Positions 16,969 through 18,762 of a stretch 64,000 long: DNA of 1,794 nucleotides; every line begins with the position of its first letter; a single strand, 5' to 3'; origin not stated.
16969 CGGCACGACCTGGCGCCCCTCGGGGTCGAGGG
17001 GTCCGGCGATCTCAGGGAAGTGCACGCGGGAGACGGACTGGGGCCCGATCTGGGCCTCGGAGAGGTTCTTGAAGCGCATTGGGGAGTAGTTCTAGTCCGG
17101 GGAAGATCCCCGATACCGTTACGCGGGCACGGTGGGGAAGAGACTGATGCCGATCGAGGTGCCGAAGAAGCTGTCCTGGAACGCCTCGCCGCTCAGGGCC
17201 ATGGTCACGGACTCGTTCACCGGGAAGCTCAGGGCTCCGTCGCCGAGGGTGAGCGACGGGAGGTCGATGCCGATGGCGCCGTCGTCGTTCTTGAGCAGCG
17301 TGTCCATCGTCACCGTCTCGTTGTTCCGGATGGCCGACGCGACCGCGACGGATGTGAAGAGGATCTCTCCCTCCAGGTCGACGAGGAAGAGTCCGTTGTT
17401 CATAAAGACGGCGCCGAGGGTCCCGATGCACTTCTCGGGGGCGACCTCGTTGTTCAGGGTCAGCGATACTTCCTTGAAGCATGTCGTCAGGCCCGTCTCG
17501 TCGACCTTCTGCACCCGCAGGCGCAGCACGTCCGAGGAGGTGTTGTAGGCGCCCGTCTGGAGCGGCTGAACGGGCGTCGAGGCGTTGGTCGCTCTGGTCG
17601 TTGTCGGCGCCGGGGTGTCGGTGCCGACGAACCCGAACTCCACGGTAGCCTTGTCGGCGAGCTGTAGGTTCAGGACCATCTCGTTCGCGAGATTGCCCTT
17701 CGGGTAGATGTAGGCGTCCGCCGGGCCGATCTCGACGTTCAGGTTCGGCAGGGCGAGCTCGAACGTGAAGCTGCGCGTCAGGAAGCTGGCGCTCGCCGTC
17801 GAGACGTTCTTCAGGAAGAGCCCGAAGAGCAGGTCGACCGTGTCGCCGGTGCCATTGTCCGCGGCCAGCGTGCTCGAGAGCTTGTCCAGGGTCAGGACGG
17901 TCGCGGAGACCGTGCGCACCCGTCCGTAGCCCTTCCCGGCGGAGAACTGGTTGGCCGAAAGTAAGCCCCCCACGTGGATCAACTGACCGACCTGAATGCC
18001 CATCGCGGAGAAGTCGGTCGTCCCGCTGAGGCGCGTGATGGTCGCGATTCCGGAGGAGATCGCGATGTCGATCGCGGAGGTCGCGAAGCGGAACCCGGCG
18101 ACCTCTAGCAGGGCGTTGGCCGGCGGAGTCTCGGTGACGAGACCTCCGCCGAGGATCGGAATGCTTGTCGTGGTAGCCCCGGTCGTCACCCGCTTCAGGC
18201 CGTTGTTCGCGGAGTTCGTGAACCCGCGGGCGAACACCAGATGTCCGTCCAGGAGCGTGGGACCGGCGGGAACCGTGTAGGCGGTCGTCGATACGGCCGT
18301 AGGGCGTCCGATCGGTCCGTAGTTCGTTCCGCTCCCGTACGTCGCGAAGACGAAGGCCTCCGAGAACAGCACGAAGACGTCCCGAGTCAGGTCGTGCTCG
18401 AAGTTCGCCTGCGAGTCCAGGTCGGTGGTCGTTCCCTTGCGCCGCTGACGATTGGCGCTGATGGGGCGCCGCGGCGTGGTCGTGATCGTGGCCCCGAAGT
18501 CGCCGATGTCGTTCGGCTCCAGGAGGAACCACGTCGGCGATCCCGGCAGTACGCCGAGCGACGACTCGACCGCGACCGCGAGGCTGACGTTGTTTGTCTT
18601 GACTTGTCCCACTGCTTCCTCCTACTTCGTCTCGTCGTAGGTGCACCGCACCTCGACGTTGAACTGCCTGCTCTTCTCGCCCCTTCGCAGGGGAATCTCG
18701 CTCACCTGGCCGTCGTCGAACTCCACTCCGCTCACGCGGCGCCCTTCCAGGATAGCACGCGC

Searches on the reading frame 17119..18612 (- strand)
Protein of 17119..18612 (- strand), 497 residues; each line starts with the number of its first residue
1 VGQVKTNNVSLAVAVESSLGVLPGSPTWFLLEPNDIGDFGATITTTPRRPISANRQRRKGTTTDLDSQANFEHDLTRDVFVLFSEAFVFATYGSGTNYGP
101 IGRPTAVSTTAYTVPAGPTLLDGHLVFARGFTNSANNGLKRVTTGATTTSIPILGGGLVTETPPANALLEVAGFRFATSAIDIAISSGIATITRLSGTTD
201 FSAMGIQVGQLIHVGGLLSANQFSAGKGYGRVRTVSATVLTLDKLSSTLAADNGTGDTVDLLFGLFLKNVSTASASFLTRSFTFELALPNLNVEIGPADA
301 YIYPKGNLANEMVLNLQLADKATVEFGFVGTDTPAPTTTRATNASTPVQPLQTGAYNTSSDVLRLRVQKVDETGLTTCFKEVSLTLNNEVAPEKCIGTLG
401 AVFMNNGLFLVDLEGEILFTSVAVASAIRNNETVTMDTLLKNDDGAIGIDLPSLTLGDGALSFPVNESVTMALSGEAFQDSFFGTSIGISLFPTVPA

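Call 10: search_protein_families(library=phrogs, proteins=[window:17119-18612:-], max_evalue=0.001)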
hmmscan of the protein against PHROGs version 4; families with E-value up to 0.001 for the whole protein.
window:17119-18612:- (497 aa): 1 family
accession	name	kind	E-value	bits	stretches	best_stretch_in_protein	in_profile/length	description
phrog_290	-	tail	1.4e-53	183.7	1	1-496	11-331/411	minor tail protein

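Call 78: search_dna_similar(query=window:17119-18612:-, collection=phages, mode=protein, max_rows=15, max_evalue=1e-10)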
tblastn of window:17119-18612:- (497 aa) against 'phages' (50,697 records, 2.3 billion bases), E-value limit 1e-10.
Records with a match: 397; places in all: 398; records where one place covers at least 80% of the query: 370.
Best place of each record, by identity: <60% 397.
By first word of the organism name: Pseudomonas 148; Vibrio 65; Achromobacter 27; Stenotrophomonas 25; Xanthomonas 19; Klebsiella 10; Acinetobacter 10; Sphingomonas 10; Salmonella 9; Rhodobacter 9; and 26 more.
By host as written in the record: Pseudomonas aeruginosa 49; Vibrio lentus 38; Pseudomonas aeruginosa PAO1 33; - 30; Stenotrophomonas maltophilia 15; Achromobacter sp. 11; Bordetella bronchiseptica ATCC 10580 9; Pseudomonas syringae 9; and 95 more.
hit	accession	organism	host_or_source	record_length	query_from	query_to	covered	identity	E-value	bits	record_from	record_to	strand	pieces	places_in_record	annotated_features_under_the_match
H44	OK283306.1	Roseobacter phage RDJL6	Roseobacter denitrificans OCh 114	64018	1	496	100%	48.9%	6e-130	421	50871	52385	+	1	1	major capsid protein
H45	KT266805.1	Roseobacter phage RDJL Phi 2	Roseobacter denitrificans OCh114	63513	1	496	100%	48.5%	7e-125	407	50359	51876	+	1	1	major capsid protein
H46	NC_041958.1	Roseobacter phage RDJL Phi 2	Roseobacter denitrificans OCh114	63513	1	496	100%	48.5%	7e-125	407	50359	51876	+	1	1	major capsid protein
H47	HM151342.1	Roseobacter phage RDJL Phi 1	Roseobacter denitrificans OCh114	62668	1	496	100%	48.2%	1e-128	418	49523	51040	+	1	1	major capsid protein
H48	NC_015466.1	Roseobacter phage RDJL Phi 1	Roseobacter denitrificans OCh114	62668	1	496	100%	48.2%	1e-128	418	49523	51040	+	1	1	major capsid protein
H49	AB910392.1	Pseudomonas phage KPP23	Pseduomonas aeruginosa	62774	1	496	100%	47.3%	1e-118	389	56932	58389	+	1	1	virion protein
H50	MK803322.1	Pseudomonas phage RSP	Pseudomonas aeruginosa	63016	1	496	100%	47.2%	4e-119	390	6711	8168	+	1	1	major structural protein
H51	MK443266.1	Pseudomonas phage RSP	Pseudomonas aeruginosa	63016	1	496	100%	47.2%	4e-119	390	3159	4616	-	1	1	record has no annotation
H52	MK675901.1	Shewanella phage S0112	Shewanella indica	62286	1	496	100%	46.6%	9e-118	387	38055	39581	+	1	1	major capsid protein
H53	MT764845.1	Ruegeria phage Tedan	Ruegeria sp. AU67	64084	1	496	100%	43.8%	2e-99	333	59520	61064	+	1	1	hypothetical protein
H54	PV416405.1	Erythrobacter phage ZS04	Erythrobacter sp. JL475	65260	1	496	100%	41.8%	7e-90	306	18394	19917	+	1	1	minor tail protein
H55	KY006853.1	Erythrobacter phage vB_EliS_R6L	Erythrobacter litoralis DSM 8509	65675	1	496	100%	41.4%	2e-89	305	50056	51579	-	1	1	major capsid protein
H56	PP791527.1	Pseudomonas phage BL5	Pseudomonas aeruginosa PA14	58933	3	496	99%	36.4%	4e-69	246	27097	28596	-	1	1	hypothetical protein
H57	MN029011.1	Pseudomonas phage Iggy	Pseudomonas aeruginosa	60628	3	497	100%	36.2%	5e-56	207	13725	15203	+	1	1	tail tube protein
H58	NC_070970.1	Pseudomonas phage Iggy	Pseudomonas aeruginosa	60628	3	497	100%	36.2%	5e-56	207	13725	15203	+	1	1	tail tube protein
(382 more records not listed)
